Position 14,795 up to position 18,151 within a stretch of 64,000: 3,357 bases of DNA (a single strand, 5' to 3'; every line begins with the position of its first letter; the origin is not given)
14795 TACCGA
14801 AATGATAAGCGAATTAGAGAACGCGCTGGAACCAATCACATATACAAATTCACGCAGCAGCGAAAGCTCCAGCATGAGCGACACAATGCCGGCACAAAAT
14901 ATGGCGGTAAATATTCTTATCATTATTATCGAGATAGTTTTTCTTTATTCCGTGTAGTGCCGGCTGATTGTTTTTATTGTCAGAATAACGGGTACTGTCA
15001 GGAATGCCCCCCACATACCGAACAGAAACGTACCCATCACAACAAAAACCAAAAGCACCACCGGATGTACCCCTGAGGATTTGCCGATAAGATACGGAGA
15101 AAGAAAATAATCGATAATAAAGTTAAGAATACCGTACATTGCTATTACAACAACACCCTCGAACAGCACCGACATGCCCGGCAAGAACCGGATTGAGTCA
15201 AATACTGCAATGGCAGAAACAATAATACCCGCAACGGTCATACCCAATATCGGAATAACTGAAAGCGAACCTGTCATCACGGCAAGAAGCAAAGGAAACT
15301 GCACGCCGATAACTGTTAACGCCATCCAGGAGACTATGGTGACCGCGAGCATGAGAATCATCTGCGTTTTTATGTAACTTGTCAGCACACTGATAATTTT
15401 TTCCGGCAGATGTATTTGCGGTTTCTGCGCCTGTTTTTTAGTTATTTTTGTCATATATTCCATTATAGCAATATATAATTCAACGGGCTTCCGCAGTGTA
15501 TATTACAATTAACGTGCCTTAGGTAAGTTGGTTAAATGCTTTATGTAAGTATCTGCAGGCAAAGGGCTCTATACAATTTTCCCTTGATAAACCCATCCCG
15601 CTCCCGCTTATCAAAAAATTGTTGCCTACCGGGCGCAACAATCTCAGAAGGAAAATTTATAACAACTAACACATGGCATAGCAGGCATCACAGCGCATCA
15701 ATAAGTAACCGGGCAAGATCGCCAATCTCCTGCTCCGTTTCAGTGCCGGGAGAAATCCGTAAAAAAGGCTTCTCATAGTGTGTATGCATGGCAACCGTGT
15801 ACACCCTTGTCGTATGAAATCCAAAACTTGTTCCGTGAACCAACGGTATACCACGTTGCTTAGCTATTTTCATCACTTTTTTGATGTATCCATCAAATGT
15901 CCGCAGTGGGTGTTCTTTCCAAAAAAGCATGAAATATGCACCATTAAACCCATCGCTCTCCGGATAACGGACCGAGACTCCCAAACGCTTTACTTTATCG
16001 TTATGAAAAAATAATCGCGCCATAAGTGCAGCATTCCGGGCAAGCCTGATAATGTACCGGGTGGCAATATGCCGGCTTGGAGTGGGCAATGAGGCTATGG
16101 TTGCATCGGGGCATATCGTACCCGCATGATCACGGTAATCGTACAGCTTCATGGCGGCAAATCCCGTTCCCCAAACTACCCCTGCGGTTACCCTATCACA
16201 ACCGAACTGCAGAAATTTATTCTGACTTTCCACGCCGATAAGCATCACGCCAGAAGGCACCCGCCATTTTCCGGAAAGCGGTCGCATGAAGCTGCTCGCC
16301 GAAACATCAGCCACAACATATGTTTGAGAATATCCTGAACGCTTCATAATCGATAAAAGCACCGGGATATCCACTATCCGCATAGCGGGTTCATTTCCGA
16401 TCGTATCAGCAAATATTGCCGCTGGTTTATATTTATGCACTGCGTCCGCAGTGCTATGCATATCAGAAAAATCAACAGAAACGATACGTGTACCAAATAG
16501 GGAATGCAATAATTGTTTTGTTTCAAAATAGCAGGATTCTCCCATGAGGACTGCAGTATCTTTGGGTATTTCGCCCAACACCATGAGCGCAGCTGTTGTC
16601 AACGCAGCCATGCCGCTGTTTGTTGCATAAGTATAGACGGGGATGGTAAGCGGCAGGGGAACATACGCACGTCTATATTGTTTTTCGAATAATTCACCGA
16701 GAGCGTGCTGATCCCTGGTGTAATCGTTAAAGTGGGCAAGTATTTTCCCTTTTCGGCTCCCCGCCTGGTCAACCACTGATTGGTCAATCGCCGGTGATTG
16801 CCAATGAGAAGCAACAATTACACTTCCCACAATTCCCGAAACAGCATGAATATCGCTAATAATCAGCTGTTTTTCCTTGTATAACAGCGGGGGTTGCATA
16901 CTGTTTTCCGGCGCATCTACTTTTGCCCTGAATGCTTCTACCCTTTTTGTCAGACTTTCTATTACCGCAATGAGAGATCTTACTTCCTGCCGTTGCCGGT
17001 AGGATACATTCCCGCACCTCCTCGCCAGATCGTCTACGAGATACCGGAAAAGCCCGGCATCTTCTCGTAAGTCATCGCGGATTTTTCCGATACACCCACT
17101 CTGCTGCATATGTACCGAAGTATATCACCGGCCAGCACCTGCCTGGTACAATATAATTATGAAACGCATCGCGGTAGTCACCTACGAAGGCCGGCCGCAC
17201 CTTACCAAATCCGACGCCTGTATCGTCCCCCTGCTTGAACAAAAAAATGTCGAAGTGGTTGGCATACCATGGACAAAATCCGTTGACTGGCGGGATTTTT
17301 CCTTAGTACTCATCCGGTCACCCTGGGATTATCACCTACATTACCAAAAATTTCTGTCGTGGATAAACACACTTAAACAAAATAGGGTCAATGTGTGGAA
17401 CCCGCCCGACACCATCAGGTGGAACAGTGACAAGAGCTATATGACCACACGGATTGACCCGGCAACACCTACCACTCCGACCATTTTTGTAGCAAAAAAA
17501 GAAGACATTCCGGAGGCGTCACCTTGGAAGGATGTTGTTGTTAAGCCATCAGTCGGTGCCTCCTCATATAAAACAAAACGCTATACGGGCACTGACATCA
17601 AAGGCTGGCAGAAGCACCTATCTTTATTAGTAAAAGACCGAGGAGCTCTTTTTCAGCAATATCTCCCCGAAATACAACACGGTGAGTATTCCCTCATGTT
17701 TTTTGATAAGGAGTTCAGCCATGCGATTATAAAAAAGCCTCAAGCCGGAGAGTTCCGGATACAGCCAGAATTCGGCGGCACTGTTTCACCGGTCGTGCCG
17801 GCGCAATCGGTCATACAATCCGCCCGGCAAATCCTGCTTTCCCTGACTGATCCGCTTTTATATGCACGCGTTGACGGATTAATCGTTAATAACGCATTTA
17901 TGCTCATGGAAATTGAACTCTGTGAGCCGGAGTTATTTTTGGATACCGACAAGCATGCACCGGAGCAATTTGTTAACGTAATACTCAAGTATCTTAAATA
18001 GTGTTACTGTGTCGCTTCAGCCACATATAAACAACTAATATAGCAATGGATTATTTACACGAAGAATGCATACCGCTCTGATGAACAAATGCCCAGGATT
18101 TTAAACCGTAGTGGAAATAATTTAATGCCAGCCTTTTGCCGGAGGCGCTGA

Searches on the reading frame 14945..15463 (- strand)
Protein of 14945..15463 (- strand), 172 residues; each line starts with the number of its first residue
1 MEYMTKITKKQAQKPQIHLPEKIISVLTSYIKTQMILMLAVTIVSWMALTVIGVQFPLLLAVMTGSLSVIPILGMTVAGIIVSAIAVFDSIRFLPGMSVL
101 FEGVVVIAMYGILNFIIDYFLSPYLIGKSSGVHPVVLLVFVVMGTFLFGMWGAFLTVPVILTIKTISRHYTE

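Call 19: search_protein_families(library=pfam, proteins=[window:14945-15463:-], max_evalue=0.01)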
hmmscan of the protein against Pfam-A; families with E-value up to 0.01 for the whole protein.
window:14945-15463:- (172 aa): 1 family
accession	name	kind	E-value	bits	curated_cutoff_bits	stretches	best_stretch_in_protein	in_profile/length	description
PF01594.21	AI-2E_transport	-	4.9e-28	98.7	34.3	1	2-170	166-326/327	AI-2E family transporter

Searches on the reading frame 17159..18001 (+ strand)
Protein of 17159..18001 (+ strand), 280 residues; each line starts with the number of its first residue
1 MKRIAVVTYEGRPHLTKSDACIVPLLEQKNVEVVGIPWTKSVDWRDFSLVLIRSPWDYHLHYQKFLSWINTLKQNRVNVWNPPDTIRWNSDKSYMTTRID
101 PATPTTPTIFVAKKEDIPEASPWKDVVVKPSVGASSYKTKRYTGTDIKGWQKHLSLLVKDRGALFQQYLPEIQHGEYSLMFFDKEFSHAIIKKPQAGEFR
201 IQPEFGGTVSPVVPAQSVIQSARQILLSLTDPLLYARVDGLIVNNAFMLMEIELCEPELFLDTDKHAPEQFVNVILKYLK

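Call 8: search_protein_families(library=pfam, proteins=[window:17159-18001:+], max_evalue=0.001)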
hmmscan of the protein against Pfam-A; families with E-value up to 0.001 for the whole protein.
window:17159-18001:+ (280 aa): 1 family
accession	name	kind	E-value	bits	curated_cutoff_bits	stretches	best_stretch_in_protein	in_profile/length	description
PF02955.21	GSH-S_ATP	-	0.00021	21.2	23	1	107-230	14-140/175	Prokaryotic glutathione synthetase, ATP-grasp domain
